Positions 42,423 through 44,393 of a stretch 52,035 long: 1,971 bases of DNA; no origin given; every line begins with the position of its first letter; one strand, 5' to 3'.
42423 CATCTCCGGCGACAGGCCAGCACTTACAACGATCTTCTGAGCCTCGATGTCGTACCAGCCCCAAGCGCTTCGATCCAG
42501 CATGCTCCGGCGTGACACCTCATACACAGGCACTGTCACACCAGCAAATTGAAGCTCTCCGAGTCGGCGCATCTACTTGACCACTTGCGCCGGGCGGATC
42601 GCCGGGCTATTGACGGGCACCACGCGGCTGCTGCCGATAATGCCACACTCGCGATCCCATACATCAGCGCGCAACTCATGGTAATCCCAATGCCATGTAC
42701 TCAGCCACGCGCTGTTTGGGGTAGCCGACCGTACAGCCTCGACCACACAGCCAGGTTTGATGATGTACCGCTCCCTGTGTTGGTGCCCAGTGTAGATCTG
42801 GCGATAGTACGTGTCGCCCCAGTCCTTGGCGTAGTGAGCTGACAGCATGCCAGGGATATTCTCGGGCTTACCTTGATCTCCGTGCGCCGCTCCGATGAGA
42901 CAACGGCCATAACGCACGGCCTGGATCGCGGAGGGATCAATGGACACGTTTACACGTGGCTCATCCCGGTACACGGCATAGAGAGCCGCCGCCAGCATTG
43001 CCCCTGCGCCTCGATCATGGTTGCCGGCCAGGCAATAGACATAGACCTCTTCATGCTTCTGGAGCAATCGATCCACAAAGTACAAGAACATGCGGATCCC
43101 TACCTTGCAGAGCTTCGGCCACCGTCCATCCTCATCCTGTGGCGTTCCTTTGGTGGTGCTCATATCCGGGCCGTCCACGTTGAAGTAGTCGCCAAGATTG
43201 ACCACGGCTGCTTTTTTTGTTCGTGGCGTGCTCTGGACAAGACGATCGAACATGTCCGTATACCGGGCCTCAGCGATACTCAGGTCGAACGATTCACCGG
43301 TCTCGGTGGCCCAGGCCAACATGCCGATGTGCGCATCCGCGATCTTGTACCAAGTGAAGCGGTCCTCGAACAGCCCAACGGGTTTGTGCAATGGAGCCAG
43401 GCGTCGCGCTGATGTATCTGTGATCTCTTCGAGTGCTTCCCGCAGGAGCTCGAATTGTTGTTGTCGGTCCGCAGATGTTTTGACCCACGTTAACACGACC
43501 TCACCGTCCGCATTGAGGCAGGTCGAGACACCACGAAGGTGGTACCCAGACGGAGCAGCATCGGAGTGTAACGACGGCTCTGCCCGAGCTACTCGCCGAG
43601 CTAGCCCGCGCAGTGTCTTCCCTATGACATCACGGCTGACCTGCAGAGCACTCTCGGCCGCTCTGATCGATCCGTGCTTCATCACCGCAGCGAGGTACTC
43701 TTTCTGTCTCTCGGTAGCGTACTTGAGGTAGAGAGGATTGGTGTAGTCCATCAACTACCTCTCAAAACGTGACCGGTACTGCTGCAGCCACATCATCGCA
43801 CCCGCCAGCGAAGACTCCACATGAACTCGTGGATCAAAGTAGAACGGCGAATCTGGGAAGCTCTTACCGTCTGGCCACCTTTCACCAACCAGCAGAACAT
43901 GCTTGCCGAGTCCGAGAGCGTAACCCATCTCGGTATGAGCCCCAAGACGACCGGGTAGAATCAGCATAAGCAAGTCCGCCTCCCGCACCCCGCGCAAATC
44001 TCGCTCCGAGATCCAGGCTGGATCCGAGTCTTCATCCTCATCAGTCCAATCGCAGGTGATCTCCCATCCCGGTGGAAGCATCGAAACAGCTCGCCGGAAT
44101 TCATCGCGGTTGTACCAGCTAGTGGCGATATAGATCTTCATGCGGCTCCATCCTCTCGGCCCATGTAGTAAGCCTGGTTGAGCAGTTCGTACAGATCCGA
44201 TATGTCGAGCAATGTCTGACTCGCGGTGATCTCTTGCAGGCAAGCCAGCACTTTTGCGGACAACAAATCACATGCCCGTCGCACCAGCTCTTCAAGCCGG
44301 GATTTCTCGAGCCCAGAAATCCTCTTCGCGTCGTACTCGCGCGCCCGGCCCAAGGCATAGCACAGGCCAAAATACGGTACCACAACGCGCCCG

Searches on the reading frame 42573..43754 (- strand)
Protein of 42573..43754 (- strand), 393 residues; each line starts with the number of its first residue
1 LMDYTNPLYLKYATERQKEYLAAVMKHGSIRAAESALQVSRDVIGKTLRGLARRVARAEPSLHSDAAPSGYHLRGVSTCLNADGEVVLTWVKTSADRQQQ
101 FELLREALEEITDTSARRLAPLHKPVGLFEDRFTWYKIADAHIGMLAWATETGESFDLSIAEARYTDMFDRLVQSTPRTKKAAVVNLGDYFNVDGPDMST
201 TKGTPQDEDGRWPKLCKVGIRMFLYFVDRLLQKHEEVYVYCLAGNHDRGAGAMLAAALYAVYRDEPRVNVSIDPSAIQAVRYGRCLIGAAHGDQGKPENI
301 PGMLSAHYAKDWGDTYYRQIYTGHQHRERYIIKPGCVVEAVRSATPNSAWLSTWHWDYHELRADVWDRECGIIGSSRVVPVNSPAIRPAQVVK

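Call 24: search_protein_families(library=pfam, proteins=[window:42573-43754:-], max_evalue=0.001)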
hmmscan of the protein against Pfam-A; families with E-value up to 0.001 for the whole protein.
window:42573-43754:- (393 aa): 0 families

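Call 60: search_protein_families(library=phrogs, proteins=[window:42573-43754:-], max_evalue=0.01)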
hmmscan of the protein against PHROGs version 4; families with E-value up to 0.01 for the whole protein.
window:42573-43754:- (393 aa): 5 families
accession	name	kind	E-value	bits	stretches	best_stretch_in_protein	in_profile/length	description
phrog_704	-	DNA, RNA and nucleotide metabolism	4.3e-85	287.2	1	13-373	5-379/390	DNA repair exonuclease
phrog_20703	-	unknown function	2e-18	68.2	1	66-200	98-231/258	-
phrog_21891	-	unknown function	7.6e-12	47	1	250-351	3-103/130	-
phrog_284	-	DNA, RNA and nucleotide metabolism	4.8e-10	39.9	1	95-328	93-340/398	exonuclease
phrog_20762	-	unknown function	1.5e-09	39.2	1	268-375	1-110/117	-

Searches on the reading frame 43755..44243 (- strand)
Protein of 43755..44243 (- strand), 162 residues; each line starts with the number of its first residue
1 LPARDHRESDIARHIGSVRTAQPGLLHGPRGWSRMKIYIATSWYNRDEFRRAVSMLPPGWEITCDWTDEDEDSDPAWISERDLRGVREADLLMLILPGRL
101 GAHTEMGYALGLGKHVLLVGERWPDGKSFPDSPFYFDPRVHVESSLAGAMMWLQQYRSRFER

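Call 25: search_protein_families(library=pfam, proteins=[window:43755-44243:-], max_evalue=0.001)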
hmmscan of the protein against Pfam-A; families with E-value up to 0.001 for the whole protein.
window:43755-44243:- (162 aa): 1 family
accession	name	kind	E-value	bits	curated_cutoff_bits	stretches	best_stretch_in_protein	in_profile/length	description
PF05014.21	Nuc_deoxyrib_tr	-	2.4e-06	28.1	28.8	1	63-122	32-99/117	Nucleoside 2-deoxyribosyltransferase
